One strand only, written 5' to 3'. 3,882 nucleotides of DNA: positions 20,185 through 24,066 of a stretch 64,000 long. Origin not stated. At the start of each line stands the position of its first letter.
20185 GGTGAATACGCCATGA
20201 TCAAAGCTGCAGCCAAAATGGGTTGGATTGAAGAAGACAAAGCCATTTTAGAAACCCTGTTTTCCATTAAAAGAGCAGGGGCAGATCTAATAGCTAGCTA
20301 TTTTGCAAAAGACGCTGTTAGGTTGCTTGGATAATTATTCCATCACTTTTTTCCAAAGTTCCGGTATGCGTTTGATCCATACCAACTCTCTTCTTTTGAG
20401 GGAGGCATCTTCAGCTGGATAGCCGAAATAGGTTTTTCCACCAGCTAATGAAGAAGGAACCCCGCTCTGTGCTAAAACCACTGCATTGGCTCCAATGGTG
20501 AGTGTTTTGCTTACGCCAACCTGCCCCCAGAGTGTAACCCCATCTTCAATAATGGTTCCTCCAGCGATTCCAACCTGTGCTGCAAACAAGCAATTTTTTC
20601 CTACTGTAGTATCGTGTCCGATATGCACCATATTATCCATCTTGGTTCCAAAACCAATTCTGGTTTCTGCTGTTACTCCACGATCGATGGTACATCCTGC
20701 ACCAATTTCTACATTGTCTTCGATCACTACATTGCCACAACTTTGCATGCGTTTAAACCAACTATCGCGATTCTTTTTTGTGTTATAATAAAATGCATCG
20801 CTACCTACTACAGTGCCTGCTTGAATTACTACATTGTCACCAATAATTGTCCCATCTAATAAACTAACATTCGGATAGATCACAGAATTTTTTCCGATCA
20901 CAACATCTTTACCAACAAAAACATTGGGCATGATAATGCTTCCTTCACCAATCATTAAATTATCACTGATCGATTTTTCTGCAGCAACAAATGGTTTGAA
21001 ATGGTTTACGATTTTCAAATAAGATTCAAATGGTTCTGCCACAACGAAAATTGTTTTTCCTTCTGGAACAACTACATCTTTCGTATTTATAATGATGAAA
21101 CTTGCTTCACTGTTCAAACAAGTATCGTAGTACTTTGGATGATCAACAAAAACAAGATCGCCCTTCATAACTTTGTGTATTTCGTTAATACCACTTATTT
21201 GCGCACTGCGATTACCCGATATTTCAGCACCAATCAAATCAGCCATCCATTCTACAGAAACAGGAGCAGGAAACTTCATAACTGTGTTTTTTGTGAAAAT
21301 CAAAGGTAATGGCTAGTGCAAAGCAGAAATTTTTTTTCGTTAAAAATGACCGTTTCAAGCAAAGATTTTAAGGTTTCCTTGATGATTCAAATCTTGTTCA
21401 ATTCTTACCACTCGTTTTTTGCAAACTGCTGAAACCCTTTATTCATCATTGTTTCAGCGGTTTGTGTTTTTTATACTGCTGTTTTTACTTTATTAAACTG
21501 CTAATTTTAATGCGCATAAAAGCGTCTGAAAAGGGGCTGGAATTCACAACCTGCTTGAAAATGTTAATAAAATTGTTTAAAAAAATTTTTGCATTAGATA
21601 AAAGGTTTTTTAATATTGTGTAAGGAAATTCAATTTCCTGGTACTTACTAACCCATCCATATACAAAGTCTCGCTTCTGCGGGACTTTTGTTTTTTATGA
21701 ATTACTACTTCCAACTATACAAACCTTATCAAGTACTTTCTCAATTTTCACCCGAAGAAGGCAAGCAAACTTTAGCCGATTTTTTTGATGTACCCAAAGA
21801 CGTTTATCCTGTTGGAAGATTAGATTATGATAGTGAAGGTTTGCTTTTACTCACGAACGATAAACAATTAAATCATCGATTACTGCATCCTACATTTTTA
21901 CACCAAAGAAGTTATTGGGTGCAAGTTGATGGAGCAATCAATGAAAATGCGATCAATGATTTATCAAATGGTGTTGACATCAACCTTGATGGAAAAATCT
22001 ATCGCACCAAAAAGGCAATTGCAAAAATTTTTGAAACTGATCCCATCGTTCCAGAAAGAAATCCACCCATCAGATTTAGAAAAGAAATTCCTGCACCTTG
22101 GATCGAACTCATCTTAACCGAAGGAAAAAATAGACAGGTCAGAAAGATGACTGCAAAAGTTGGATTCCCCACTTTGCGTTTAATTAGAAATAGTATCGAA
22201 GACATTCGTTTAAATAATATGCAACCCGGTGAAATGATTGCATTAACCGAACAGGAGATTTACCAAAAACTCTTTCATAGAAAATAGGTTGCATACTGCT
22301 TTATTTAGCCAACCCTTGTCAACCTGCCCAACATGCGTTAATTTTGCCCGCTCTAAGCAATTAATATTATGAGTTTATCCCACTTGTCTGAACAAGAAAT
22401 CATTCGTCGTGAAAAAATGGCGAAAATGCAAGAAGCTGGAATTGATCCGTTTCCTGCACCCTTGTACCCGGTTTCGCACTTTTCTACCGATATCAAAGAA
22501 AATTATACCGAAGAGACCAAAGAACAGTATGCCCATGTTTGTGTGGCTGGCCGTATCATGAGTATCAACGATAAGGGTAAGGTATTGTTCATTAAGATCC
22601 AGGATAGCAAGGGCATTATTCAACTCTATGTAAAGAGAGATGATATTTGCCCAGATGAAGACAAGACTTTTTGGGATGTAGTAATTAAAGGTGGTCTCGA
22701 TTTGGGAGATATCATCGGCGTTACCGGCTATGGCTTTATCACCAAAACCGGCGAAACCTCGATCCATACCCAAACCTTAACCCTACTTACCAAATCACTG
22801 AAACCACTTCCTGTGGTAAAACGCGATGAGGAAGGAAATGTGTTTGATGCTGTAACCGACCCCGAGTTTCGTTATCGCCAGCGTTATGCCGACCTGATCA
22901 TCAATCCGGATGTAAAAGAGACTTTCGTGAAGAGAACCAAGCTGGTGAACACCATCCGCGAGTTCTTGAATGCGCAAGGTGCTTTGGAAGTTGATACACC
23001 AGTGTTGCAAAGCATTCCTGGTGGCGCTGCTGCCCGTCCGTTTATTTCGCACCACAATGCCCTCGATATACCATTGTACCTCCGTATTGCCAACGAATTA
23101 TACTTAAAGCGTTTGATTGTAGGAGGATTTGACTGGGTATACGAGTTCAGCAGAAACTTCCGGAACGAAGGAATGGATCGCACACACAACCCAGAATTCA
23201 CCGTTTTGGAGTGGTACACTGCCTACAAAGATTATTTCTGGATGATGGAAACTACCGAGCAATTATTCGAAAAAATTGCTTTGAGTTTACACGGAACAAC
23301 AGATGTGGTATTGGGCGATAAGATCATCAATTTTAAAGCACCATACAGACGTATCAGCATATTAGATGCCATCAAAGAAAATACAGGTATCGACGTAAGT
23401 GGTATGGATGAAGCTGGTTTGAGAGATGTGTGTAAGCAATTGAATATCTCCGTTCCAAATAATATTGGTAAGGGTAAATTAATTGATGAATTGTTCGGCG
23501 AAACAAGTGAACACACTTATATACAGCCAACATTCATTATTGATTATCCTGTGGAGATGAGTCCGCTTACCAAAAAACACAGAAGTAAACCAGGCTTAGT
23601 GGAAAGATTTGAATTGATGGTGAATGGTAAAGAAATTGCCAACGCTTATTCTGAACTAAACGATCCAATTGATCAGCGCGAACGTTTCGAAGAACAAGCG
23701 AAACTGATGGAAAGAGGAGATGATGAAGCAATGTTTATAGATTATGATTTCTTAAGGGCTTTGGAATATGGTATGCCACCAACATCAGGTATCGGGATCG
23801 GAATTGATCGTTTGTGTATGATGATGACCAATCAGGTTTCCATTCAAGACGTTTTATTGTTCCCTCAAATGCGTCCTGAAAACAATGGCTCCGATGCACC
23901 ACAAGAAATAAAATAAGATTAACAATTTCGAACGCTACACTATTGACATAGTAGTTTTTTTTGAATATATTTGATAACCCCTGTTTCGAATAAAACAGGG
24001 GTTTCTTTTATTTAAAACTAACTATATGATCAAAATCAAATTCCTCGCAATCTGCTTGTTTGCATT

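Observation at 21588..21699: Promoter-hairpin-terminator unit: candidate ~75-nt sRNA or attenuator of the pseudouridine synthase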

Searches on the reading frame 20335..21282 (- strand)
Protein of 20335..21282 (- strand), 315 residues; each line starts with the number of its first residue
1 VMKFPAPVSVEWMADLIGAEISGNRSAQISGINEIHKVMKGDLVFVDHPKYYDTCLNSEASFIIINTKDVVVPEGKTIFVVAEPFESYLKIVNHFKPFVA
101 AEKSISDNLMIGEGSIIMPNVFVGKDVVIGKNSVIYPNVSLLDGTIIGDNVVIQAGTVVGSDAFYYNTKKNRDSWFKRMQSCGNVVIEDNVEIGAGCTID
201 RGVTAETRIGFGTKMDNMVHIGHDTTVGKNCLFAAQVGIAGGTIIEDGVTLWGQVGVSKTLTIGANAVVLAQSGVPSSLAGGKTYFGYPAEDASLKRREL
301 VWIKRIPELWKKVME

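Call 67: search_protein_families(library=pfam, proteins=[window:20335-21282:-])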
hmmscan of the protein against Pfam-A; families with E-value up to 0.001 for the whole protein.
window:20335-21282:- (315 aa): 6 families
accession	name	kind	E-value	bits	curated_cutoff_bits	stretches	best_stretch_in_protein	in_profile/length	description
PF00132.30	Hexapep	-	5e-26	89.7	27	3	126-160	1-35/36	Bacterial transferase hexapeptide (six repeats)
PF14602.12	Hexapep_2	-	1.1e-13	51.1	27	1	121-160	2-33/34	Hexapeptide repeat of succinyl-transferase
PF25084.1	LbH_EIF2B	-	7.1e-10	39.3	54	2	102-159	15-70/105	EIF2B subunit epsilon LbH domain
PF04613.19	LpxD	-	1.6e-09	37.9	30.8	1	27-93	2-69/70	UDP-3-O-[3-hydroxymyristoyl] glucosamine N-acyltransferase, LpxD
PF25087.1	GMPPB_C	-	3.2e-07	30.4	39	1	117-160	1-44/110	GMPPB C-terminal domain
PF21711.3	DCTN5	-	2.8e-05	24.3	40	1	76-159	64-146/182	Dynactin subunit 5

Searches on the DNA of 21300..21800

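Call 5: search_rna_families(source=window, start=21300, end=21800, threshold=evalue, max_evalue=10, show_alignments=3)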
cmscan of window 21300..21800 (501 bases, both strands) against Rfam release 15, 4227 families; matches with E-value up to 10: 12.
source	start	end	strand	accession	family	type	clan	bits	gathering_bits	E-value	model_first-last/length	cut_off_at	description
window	21578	21690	+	RF01400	istR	Gene; antitoxin;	-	22.4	45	0.027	1-130/130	no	istR Hfq binding RNA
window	21611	21709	+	RF02579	tsr26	Gene; sRNA;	-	22.1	141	0.54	1-122/122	no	S. aureus tsr26 small RNA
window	21592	21692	+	RF00512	Leu_leader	Cis-reg; leader;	-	21.3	50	0.049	1-148/148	no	Leucine operon leader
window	21428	21458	-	RF00439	SNORD87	Gene; snRNA; snoRNA; CD-box;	-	20.4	50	0.24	1-85/85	no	Small nucleolar RNA SNORD87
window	21429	21456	-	RF00181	SNORD113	Gene; snRNA; snoRNA; CD-box;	CL00069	17.6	36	1.2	1-74/74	no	Small nucleolar RNA SNORD113/SNORD114 family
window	21451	21485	-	RF01374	CRISPR-DR61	Gene; CRISPR;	-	16.9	38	5.5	1-37/37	no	CRISPR RNA direct repeat element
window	21428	21458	-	RF01156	SNORD123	Gene; snRNA; snoRNA; CD-box;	-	15.4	45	5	1-70/70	no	Small nucleolar RNA SNORD123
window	21640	21786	+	RF01770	rimP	Cis-reg; leader;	-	15.1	47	9.6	1-102/102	no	Gammaprotebacteria rimP leader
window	21431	21453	-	RF01133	sR3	Gene; snRNA; snoRNA; CD-box;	-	14.1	41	0.33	1-55/55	no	Small nucleolar RNA sR3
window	21398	21465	-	RF01196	snoZ30a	Gene; snRNA; snoRNA; CD-box;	-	13.4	80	4.9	1-92/92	no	Small nucleolar RNA Z30a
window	21425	21453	-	RF01140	sR20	Gene; snRNA; snoRNA; CD-box;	-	13.1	44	6.4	1-56/56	no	Small nucleolar RNA sR20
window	21357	21453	-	RF01201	snR40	Gene; snRNA; snoRNA; CD-box;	CL00054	12.8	50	6.9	1-93/93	no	Small nucleolar RNA snR40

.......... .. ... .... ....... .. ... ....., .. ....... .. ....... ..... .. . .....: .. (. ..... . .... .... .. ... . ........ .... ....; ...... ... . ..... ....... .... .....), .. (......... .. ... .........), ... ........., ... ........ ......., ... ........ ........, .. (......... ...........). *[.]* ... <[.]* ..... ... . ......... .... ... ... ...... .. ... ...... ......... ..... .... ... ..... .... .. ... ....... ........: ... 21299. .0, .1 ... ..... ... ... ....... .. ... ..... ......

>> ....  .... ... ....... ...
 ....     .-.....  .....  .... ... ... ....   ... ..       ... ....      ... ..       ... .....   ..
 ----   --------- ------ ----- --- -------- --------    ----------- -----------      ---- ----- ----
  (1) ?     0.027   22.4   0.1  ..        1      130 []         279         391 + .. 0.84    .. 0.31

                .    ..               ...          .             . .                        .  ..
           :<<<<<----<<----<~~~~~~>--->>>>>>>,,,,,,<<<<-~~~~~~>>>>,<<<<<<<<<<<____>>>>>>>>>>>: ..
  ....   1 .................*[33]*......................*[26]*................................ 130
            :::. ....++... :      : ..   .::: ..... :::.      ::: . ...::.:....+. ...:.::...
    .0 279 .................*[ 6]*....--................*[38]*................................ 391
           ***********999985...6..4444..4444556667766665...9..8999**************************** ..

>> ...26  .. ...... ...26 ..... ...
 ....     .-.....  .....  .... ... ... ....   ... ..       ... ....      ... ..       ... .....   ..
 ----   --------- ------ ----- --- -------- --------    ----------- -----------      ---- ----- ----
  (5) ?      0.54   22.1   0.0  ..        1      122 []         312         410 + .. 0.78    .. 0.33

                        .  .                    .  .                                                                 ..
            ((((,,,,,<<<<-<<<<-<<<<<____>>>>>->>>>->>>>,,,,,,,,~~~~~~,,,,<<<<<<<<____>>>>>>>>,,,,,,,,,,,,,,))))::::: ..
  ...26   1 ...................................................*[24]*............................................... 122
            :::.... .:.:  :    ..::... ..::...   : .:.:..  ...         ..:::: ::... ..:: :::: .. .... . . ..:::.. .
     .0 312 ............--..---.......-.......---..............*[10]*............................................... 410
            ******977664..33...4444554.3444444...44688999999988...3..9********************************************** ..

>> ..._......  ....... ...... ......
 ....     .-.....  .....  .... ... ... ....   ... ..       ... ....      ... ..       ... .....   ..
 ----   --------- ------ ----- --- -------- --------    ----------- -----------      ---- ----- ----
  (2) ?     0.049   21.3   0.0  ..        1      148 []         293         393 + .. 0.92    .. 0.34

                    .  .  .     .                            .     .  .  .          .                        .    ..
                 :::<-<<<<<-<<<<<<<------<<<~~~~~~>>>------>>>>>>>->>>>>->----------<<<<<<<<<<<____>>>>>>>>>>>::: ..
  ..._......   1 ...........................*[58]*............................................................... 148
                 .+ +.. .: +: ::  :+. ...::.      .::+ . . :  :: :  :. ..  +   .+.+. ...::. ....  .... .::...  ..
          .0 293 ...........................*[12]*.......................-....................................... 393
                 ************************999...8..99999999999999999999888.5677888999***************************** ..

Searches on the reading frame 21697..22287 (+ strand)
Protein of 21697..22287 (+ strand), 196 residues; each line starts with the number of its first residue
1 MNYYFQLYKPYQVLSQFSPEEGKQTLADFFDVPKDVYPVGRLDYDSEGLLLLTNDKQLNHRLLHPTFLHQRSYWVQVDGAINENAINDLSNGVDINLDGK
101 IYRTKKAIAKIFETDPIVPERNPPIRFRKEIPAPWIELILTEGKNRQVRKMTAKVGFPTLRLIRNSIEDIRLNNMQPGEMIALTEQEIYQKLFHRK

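Call 67: search_protein_families(library=pfam, proteins=[window:21697-22287:+])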
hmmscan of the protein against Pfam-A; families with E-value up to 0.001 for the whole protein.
window:21697-22287:+ (196 aa): 1 family
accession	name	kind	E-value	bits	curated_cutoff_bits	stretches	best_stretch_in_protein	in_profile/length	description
PF00849.27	PseudoU_synth_2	-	3.3e-19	70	26.8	1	4-153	2-151/152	RNA pseudouridylate synthase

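Call 102: search_protein_families(library=ncbifam, proteins=[window:21697-22287:+])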
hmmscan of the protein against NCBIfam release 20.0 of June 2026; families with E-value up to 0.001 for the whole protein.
window:21697-22287:+ (196 aa): 5 families
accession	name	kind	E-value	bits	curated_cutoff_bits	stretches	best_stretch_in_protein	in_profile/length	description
NF008487.1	PRK11394.1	equivalog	1.6e-46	158.4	284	1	7-184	33-205/206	23S rRNA pseudouridine(2457) synthase RluE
TIGR00093.1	TIGR00093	subfamily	9.4e-46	155.5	109.3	1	8-184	1-160/161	pseudouridine synthase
NF007784.0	PRK10475.1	equivalog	2.7e-22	79.1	318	1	6-190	71-231/290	23S rRNA pseudouridine(2604) synthase RluF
NF008097.0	PRK10839.1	equivalog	7e-20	71.6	275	2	3-111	61-168/232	16S rRNA pseudouridine(516) synthase RsuA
NF007976.1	PRK10700.1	equivalog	1.8e-19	70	290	2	7-103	72-170/291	23S rRNA pseudouridine(2605) synthase RluB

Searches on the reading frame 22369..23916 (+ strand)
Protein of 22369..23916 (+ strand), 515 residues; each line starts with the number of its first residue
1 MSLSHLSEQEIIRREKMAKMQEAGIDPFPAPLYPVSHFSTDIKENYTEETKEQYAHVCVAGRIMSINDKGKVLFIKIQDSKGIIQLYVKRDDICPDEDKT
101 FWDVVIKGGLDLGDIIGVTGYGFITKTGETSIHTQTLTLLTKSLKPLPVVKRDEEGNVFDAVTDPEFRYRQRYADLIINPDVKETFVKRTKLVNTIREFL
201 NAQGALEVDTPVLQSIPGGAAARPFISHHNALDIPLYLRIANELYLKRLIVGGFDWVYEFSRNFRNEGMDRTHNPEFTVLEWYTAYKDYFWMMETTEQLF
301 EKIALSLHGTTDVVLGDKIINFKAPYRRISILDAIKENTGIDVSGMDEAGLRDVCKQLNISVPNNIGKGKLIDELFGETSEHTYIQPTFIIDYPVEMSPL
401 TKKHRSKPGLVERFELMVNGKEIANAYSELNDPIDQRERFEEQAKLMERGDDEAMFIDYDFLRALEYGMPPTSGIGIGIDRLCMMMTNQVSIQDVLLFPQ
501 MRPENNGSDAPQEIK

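Call 67: search_protein_families(library=pfam, proteins=[window:22369-23916:+])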
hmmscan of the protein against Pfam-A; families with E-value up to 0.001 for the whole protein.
window:22369-23916:+ (515 aa): 2 families
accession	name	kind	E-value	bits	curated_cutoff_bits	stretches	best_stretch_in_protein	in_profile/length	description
PF00152.25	tRNA-synt_2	-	2.4e-88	296.6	25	1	165-501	2-307/308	tRNA synthetases class II (D, K and N)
PF01336.31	tRNA_anti-codon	-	1.5e-11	44.5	27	1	57-140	1-75/75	OB-fold nucleic acid binding domain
